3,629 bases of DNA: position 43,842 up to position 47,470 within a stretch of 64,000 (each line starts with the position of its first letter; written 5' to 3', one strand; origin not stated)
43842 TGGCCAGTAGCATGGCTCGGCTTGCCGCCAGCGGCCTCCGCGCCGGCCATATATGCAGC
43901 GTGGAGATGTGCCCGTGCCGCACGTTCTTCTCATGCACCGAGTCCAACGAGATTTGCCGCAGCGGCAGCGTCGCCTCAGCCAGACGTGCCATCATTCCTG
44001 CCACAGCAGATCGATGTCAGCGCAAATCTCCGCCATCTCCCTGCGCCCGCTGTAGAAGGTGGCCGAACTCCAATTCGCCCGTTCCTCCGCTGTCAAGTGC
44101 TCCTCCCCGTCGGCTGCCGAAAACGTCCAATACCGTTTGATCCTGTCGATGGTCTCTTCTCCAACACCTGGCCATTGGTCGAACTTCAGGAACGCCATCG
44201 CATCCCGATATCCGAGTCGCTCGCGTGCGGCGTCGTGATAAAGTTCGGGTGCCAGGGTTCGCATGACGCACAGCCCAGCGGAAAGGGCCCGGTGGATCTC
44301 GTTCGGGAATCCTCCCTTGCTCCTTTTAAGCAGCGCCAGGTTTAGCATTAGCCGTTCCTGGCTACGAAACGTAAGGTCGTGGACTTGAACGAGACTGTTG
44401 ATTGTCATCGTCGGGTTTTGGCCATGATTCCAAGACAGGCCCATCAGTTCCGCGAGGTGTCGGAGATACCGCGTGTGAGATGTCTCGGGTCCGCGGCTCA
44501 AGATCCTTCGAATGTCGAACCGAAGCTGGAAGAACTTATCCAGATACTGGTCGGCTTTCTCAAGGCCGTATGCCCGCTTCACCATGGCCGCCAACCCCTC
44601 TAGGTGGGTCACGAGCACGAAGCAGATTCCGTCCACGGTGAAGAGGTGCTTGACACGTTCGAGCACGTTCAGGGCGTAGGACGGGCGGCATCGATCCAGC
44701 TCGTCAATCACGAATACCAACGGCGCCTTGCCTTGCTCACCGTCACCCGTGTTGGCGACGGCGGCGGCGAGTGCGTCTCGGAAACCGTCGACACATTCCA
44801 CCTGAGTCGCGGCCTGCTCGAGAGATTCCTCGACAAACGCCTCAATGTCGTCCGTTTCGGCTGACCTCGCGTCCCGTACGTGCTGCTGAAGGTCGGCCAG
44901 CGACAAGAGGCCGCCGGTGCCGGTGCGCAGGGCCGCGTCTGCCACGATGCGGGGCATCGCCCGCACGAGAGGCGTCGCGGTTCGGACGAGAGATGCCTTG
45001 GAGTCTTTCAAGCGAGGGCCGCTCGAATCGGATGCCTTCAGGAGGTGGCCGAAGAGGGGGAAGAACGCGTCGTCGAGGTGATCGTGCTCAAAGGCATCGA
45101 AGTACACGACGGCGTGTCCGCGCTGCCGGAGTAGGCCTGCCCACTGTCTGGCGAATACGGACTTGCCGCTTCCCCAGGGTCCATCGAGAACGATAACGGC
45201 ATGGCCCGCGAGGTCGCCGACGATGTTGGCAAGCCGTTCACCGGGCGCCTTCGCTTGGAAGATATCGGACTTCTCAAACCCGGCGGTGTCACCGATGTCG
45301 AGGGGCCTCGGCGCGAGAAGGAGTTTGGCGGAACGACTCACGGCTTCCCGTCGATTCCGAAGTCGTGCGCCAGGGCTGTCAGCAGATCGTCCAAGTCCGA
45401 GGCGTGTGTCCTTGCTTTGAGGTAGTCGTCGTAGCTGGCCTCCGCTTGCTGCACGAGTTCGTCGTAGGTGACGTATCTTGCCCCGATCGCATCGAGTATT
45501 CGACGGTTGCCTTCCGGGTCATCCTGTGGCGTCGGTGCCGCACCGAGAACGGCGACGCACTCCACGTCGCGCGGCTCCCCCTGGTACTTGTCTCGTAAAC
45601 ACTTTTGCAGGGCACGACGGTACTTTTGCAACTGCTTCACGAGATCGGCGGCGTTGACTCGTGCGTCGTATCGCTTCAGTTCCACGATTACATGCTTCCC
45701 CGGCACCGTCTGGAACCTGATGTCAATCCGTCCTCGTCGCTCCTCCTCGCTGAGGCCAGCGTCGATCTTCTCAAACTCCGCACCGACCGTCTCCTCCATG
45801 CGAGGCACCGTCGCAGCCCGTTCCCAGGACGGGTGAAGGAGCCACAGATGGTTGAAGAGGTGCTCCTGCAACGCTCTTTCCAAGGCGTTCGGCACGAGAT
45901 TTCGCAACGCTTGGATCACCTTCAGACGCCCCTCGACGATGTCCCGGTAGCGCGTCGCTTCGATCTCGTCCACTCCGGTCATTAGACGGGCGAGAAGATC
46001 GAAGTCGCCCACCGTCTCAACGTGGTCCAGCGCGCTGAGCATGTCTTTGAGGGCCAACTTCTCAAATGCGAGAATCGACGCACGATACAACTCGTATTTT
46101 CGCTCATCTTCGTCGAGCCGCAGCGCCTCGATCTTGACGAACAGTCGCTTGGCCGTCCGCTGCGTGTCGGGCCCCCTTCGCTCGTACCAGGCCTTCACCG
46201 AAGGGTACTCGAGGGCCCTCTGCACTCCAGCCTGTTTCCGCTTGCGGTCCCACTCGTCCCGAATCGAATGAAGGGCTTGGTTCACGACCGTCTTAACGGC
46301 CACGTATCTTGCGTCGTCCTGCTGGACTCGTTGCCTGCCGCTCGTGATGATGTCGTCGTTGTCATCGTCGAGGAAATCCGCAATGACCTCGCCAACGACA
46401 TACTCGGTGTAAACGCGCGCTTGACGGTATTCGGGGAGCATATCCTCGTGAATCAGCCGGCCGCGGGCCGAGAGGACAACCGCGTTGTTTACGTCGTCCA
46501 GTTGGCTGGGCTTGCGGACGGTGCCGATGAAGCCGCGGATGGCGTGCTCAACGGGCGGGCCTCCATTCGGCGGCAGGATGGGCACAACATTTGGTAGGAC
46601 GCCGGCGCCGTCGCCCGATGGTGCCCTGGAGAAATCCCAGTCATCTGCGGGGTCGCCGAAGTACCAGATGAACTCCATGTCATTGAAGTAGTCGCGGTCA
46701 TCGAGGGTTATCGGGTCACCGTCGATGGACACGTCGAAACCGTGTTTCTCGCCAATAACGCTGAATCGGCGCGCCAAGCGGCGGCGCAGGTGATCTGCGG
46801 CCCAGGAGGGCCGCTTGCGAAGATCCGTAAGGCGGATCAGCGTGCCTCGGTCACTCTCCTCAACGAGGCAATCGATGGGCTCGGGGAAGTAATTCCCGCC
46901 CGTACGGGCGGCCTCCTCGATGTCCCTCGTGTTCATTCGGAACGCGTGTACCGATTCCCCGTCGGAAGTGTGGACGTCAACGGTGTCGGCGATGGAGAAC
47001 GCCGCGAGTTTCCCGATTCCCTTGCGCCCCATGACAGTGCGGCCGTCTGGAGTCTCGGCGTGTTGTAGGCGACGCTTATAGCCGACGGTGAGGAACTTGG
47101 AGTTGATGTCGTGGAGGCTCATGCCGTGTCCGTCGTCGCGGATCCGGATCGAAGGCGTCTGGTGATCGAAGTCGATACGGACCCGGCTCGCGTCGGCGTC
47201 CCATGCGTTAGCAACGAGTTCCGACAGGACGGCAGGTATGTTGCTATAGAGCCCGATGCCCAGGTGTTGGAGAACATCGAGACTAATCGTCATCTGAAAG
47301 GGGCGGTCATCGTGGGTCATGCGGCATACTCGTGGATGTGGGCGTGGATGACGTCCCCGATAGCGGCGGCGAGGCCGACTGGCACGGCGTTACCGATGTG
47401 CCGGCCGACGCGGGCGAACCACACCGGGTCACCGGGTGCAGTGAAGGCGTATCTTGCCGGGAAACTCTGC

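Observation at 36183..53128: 17-kb, nine-gene co-directional operon: a DUF1156 methylase / DUF499 ATPase / SNF2-DUF3883 helicase set joined with a second (C5) methylase, a GHKL-nuclease and a KAP NTPase. Candidate undescribed methylation-linked defence system.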

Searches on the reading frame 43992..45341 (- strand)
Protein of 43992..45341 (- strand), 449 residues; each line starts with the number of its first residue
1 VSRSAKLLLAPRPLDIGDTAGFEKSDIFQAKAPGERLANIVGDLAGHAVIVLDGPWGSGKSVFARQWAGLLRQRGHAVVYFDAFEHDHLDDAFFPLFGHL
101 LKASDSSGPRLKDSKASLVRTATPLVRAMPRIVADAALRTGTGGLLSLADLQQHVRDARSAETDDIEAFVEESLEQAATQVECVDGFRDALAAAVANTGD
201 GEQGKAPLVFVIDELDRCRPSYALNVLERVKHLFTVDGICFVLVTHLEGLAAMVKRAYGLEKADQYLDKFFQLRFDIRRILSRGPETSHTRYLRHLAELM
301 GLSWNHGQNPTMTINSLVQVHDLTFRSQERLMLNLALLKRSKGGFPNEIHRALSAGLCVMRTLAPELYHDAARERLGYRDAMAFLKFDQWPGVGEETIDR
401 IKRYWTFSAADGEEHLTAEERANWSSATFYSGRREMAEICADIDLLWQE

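Call 4: search_protein_families(library=pfam, proteins=[window:43992-45341:-], max_evalue=0.01)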
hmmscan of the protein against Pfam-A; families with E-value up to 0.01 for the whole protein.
window:43992-45341:- (449 aa): 6 families
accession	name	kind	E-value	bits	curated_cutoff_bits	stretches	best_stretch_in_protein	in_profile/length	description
PF07693.20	KAP_NTPase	-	8.7e-30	104.4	20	1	37-306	8-254/293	KAP family P-loop domain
PF13401.12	AAA_22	-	1.3e-06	29.1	27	1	47-246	5-123/130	AAA domain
PF13191.12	AAA_16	-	3.9e-06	27.9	32.6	1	36-221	11-147/167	AAA ATPase domain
PF24883.2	NPHP3_N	-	2.5e-05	25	24.8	0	47-103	22-78/164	Nephrocystin 3, N-terminal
PF01637.24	ATPase_2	-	0.00082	19.7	33.2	1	48-91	21-64/225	ATPase domain predominantly from Archaea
PF07728.20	AAA_5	-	0.0094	16.4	22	0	50-78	2-30/139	AAA domain (dynein-related subfamily)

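Call 5: search_protein_families(library=padloc, proteins=[window:43992-45341:-], max_evalue=0.01)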
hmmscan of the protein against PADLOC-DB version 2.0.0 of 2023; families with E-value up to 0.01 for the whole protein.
window:43992-45341:- (449 aa): 8 families
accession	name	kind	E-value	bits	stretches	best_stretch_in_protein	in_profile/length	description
PDLC04959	PDC-S20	-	6.3e-60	202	1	15-383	9-368/464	-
PDLC04956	PDC-S20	-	1.7e-50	170.7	1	20-397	6-382/450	-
PDLC04957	PDC-S20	-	2.9e-19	67.9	1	26-277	6-255/446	-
PDLC04958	PDC-S20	-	1e-16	59.3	1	51-293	32-266/458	-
PDLC02361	PifA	-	9.7e-12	42.3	1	35-277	26-253/720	PifA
PDLC02210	QatA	-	2.7e-09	34.1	1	52-275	37-275/593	-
PDLC02209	QatA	-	1.1e-06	25.6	1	158-244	160-240/646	-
PDLC04140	mad8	-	1.2e-06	26.3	1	35-221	15-206/314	mads_8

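Call 7: search_protein_families(library=ncbifam, proteins=[window:43992-45341:-], max_evalue=0.01)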
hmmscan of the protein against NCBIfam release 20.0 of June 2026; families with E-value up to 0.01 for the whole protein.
window:43992-45341:- (449 aa): 1 family
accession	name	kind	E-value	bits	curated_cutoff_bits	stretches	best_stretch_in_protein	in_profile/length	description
NF041923.1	QatA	equivalog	2.6e-08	33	600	1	37-246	22-241/628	Qat anti-phage system ATPase QatA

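Call 53: find_related_loci(query=window:43992-45341:-, collection=metagenome_contigs, flank=10000)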
Query window:43992-45341:- (449 aa) in metagenome_contigs; peptide patterns used: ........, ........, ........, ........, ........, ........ (x = any residue, [..] = any of these).
498 stretches matched a pattern; 30 encode a relative of the query (tblastn E <= 1e-3); 30 distinct loci.
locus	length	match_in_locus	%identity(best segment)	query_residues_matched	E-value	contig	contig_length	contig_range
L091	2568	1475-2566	35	6-371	3e-58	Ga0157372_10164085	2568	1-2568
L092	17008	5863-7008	34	11-382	3e-55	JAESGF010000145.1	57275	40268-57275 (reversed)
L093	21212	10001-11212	33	9-407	2e-54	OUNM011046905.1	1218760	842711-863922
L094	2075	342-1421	32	6-367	1e-53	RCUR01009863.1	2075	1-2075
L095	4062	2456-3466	34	9-337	4e-52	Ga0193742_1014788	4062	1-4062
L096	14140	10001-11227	32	1-407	6e-45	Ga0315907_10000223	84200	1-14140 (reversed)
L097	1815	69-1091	36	12-368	1e-44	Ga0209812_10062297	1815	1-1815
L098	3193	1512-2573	34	16-368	1e-43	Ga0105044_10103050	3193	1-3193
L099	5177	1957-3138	30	1-390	2e-43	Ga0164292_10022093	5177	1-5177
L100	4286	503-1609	33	14-379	7e-41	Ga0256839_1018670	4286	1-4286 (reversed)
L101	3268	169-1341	32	23-385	2e-38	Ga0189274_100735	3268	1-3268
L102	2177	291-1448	24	2-387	5e-38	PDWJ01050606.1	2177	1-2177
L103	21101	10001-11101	33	1-367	1e-38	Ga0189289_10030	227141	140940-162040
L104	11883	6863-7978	29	8-373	2e-37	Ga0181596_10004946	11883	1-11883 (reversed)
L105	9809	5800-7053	31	8-385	5e-37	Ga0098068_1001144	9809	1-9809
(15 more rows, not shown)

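Call 86: find_homologous_proteins(query=window:43992-45341:-, max_evalue=1e-10)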
Query window:43992-45341:- (449 aa): 780 proteins with E <= 1e-10 among 8000 candidates; the best 120 are listed.
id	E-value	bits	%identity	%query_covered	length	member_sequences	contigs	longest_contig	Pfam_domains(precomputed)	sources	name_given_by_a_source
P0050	0.0e+0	1011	100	100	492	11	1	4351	PF07693.21,PF13401.13,PF13191.13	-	-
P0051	1.1e-219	748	75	100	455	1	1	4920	PF07693.21,PF24883.3,PF13401.13,PF13191.13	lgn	-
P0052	3.9e-212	723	73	98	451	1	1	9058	PF07693.21,PF13401.13,PF13191.13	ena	-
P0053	9.3e-202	689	68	100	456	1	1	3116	PF07693.21,PF24883.3,PF13401.13,PF13191.13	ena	-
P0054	8.2e-200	682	69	99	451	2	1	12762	PF07693.21,PF24883.3,PF13401.13,PF13191.13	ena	-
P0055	7.2e-199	679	70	99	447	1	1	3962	PF07693.21,PF24883.3,PF13401.13,PF13191.13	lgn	-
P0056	1.1e-196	672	68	99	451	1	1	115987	PF07693.21,PF13401.13,PF13191.13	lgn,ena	-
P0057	1.1e-193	662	69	99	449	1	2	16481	PF07693.21,PF24883.3,PF13401.13,PF13191.13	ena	-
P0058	1.2e-190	652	67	99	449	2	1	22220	PF07693.21,PF24883.3,PF13401.13,PF13191.13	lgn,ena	-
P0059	8.3e-189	646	66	99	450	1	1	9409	PF07693.21,PF24883.3,PF13401.13,PF13191.13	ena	-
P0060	9.4e-186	636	66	99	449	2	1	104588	PF07693.21,PF24883.3,PF13401.13,PF13191.13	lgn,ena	-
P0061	7.6e-155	534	56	98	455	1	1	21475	PF07693.21,PF24883.3,PF13401.13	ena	-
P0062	1.1e-154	534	55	98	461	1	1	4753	PF07693.21,PF13401.13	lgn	-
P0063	6.9e-152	524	55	98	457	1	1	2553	PF07693.21,PF24883.3,PF13191.13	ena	-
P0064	1.0e-150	520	55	98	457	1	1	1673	PF07693.21,PF13191.13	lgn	-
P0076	5.5e-128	446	50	98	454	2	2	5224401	PF07693.21,PF13401.13,PF13191.13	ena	-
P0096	1.2e-104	369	44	97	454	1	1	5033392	PF07693.21,PF24883.3,PF13401.13,PF13191.13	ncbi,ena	-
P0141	2.8e-83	298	39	98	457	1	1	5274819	PF07693.21,PF24883.3,PF13401.13,PF13191.13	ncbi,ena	-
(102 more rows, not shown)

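Call 87: find_encoding_contigs(protein=P0076, flank=9000, max_places=1)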
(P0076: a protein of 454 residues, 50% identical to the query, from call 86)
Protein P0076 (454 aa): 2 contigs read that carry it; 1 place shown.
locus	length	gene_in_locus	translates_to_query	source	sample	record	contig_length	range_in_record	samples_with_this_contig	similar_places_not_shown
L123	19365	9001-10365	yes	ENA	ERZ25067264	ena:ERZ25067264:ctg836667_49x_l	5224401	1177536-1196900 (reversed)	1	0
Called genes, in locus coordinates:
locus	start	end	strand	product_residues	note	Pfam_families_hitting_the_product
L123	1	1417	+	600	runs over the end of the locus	PF02463:SMC_N (faint), PF13175:AAA_15, PF13476:AAA_23 (weak), PF13304:AAA_21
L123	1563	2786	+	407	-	PF17170:DUF5128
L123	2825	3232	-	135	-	PF13470:PIN_3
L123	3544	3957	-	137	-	PF01850:PIN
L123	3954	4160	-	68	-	PF04014:MazE_antitoxin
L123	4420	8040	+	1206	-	PF01381:HTH_3, PF13560:HTH_31 (weak), PF00176:SNF2-rel_dom (weak), PF00270:DEAD (faint), PF04851:ResIII (weak), PF00271:Helicase_C, PF13020:NOV_C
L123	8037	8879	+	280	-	PF06414:Zeta_toxin (weak), PF13671:AAA_33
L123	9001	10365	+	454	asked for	PF07693:KAP_NTPase, PF13191:AAA_16 (faint), PF13401:AAA_22 (faint)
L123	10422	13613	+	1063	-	PF06634:DUF1156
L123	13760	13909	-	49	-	-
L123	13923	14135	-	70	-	-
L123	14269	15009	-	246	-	-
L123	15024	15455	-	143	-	-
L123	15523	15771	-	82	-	-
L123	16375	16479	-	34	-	-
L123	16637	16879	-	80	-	-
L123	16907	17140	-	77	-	-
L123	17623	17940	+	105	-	-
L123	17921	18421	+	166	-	-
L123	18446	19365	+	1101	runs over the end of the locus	-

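Call 88: find_encoding_contigs(protein=P0096, flank=9000, max_places=1)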
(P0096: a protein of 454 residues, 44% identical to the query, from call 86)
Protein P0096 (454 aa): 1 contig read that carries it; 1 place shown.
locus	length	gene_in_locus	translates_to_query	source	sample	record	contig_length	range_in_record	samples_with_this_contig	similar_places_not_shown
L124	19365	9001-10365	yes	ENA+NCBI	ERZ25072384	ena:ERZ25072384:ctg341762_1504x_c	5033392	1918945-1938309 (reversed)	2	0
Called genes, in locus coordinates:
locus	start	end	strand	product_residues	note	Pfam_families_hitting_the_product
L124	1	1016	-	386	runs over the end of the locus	PF00589:Phage_integrase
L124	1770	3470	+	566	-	-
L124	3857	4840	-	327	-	-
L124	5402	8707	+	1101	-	PF00176:SNF2-rel_dom (weak), PF00270:DEAD (faint), PF04851:ResIII (weak), PF00271:Helicase_C, PF13020:NOV_C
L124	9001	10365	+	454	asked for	PF07693:KAP_NTPase, PF13191:AAA_16 (weak), PF24883:NPHP3_N (faint), PF13401:AAA_22 (faint)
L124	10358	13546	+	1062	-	PF06634:DUF1156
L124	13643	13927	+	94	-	-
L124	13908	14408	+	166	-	-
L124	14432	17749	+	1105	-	PF04465:DUF499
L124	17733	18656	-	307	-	PF17148:DUF5117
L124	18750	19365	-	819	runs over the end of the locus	PF00326:Peptidase_S9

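Call 89: find_encoding_contigs(protein=P0141, flank=9000, max_places=1)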
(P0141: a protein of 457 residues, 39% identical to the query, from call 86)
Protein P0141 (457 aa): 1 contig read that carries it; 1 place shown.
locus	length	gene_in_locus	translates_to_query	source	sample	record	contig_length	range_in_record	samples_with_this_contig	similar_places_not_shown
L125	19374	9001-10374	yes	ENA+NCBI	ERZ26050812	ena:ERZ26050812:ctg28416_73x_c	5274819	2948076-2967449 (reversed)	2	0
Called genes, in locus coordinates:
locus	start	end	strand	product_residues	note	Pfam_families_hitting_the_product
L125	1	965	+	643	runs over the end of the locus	PF13623:SurA_N_2, PF13624:SurA_N_3, PF13145:Rotamase_2, PF00639:Rotamase, PF13616:Rotamase_3, PF13145:Rotamase_2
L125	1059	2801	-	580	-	PF25145:NfeD1b_N (faint), PF01343:Peptidase_S49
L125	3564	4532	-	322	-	-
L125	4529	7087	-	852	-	-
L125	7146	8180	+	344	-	PF13020:NOV_C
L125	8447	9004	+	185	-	PF03235:GmrSD_N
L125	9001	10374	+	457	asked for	PF07693:KAP_NTPase, PF13191:AAA_16 (weak), PF24883:NPHP3_N (faint), PF13401:AAA_22 (faint)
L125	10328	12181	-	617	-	-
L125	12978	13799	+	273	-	-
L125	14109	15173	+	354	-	PF06114:Peptidase_M78 (faint)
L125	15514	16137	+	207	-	-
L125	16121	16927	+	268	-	-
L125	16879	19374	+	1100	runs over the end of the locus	-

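Call 90: find_encoding_contigs(protein=P0060, flank=10000, max_places=2)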
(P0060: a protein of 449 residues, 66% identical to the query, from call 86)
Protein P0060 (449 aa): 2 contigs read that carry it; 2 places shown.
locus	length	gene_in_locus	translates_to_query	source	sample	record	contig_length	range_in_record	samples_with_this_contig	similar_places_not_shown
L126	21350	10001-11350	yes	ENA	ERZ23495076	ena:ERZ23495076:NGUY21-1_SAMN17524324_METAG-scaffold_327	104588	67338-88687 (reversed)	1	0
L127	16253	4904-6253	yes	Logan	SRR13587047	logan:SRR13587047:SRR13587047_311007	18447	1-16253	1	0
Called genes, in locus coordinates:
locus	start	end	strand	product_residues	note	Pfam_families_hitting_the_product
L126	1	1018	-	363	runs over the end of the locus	PF00180:Iso_dh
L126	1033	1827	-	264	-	PF08551:DUF1751 (weak), PF01694:Rhomboid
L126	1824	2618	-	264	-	PF01904:DUF72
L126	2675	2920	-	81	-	PF02604:PhdYeFM_antitox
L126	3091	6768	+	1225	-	PF01381:HTH_3, PF13560:HTH_31 (weak), PF00176:SNF2-rel_dom (weak), PF00270:DEAD (faint), PF04851:ResIII (weak), PF00271:Helicase_C, PF13020:NOV_C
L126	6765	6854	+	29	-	-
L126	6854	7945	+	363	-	PF00145:DNA_methylase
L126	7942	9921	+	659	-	PF02518:HATPase_c (weak), PF13589:HATPase_c_3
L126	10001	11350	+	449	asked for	PF07693:KAP_NTPase, PF13191:AAA_16, PF13401:AAA_22 (faint), PF24883:NPHP3_N (faint)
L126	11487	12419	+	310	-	PF14355:Abi_C (faint)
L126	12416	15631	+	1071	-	PF06634:DUF1156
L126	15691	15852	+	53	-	PF15919:HicB_lk_antitox, PF21748:UPF0150 (weak)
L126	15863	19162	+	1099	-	-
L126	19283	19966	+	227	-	-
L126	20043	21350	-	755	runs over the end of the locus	PF05729:NACHT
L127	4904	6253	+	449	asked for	PF07693:KAP_NTPase, PF13191:AAA_16, PF13401:AAA_22 (faint), PF24883:NPHP3_N (faint)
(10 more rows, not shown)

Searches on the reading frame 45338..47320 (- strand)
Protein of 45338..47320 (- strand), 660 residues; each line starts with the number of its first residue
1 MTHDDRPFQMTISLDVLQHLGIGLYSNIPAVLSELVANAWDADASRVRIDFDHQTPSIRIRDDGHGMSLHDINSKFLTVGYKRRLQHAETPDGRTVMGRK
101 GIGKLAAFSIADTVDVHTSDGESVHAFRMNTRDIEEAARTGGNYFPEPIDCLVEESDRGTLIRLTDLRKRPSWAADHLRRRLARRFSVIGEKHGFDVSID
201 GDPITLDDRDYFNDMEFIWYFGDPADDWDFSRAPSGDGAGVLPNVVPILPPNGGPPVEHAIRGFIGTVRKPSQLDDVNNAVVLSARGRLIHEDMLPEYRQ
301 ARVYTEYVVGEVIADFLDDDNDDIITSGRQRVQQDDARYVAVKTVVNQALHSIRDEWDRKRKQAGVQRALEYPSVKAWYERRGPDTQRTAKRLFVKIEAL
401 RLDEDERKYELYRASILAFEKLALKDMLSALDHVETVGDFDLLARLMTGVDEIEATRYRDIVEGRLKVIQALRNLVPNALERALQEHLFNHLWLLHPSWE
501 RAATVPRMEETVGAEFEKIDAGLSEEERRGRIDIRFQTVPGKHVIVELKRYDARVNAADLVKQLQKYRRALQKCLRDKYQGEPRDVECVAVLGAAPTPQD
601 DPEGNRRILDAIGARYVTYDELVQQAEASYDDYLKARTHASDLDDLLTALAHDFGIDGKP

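Call 4: search_protein_families(library=pfam, proteins=[window:45338-47320:-], max_evalue=0.01)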
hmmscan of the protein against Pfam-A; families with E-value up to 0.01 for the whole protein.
window:45338-47320:- (660 aa): 3 families
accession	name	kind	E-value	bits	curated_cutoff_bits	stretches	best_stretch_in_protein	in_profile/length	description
PF13589.12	HATPase_c_3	-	2.4e-19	70.1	25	1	30-137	5-111/137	Histidine kinase-, DNA gyrase B-, and HSP90-like ATPase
PF02518.31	HATPase_c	-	2.2e-06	28.5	26.4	1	31-120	9-97/111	Histidine kinase-, DNA gyrase B-, and HSP90-like ATPase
PF17782.7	DprA_WH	-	0.0029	18.1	22.9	0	594-630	3-39/61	DprA winged helix domain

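Call 5: search_protein_families(library=padloc, proteins=[window:45338-47320:-], max_evalue=0.01)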
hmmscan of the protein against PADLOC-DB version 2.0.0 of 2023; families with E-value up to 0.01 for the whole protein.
window:45338-47320:- (660 aa): 4 families
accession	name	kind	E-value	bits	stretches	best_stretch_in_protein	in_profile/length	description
PDLC03419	REase_II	-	1e-91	306.4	1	8-576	5-594/695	Type II restriction enzyme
PDLC03485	REase_II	-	1.4e-67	226.5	1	5-363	3-354/611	Type II restriction enzyme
PDLC04980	PDC-S26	-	0.00084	16.8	1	516-573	91-144/389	-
PDLC04983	PDC-S26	-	0.0015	16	1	521-577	90-143/413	-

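Call 7: search_protein_families(library=ncbifam, proteins=[window:45338-47320:-], max_evalue=0.01)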
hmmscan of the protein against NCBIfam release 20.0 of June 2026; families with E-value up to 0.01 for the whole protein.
window:45338-47320:- (660 aa): 14 families
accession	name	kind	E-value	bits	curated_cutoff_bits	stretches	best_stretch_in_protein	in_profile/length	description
NF050001.1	restrict_BbrUII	equivalog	7.7e-211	702.1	550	1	8-650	1-659/659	BbrUII/HgiDII family restriction enzyme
NF010683.0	PRK14083.1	equivalog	4.1e-09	35.4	455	1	23-187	22-188/604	HSP90 family protein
TIGR00585.2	mutl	equivalog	2.1e-08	33.5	180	1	30-74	23-68/555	DNA mismatch repair endonuclease MutL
NF000951.0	PRK00095.2-1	equivalog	1e-07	31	391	1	28-74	25-71/559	DNA mismatch repair endonuclease MutL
NF041932.1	MzaB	equivalog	2.2e-07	29.6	850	1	23-145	7-126/480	MZA anti-phage system associated ATPase MzaB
NF047352.1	P_loop_sacsin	domain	3.4e-07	30.6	50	1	31-117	3-80/80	sacsin N-terminal ATP-binding-like domain-containing protein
NF003555.1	PRK05218.1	equivalog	1.4e-06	27.1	371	1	41-122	55-141/614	molecular chaperone HtpG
NF000953.0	PRK00095.2-4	equivalog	9.1e-05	21.5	693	1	30-72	25-68/611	DNA mismatch repair endonuclease MutL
NF000949.0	PRK00095.1-2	equivalog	0.00027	20.1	750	1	30-73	29-73/634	DNA mismatch repair endonuclease MutL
NF000948.0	PRK00095.1-1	equivalog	0.0003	19.9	701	1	30-71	25-67/625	DNA mismatch repair endonuclease MutL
NF003270.0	PRK04247.1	equivalog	0.00038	19.6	216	1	527-574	157-201/250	endonuclease NucS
NF000950.0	PRK00095.1-3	equivalog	0.00064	18.2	756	1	30-76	26-73/641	DNA mismatch repair endonuclease MutL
NF033792.0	ActS_PrrB_HisK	equivalog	0.0045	15.9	350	0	32-69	316-355/423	ActS/PrrB/RegB family redox-sensitive histidine kinase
NF052439.1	HMPDioxPhnZ1GIM8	equivalog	0.0095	15.4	300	0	535-576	157-199/199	hydroxymethylphosphonate dioxygenase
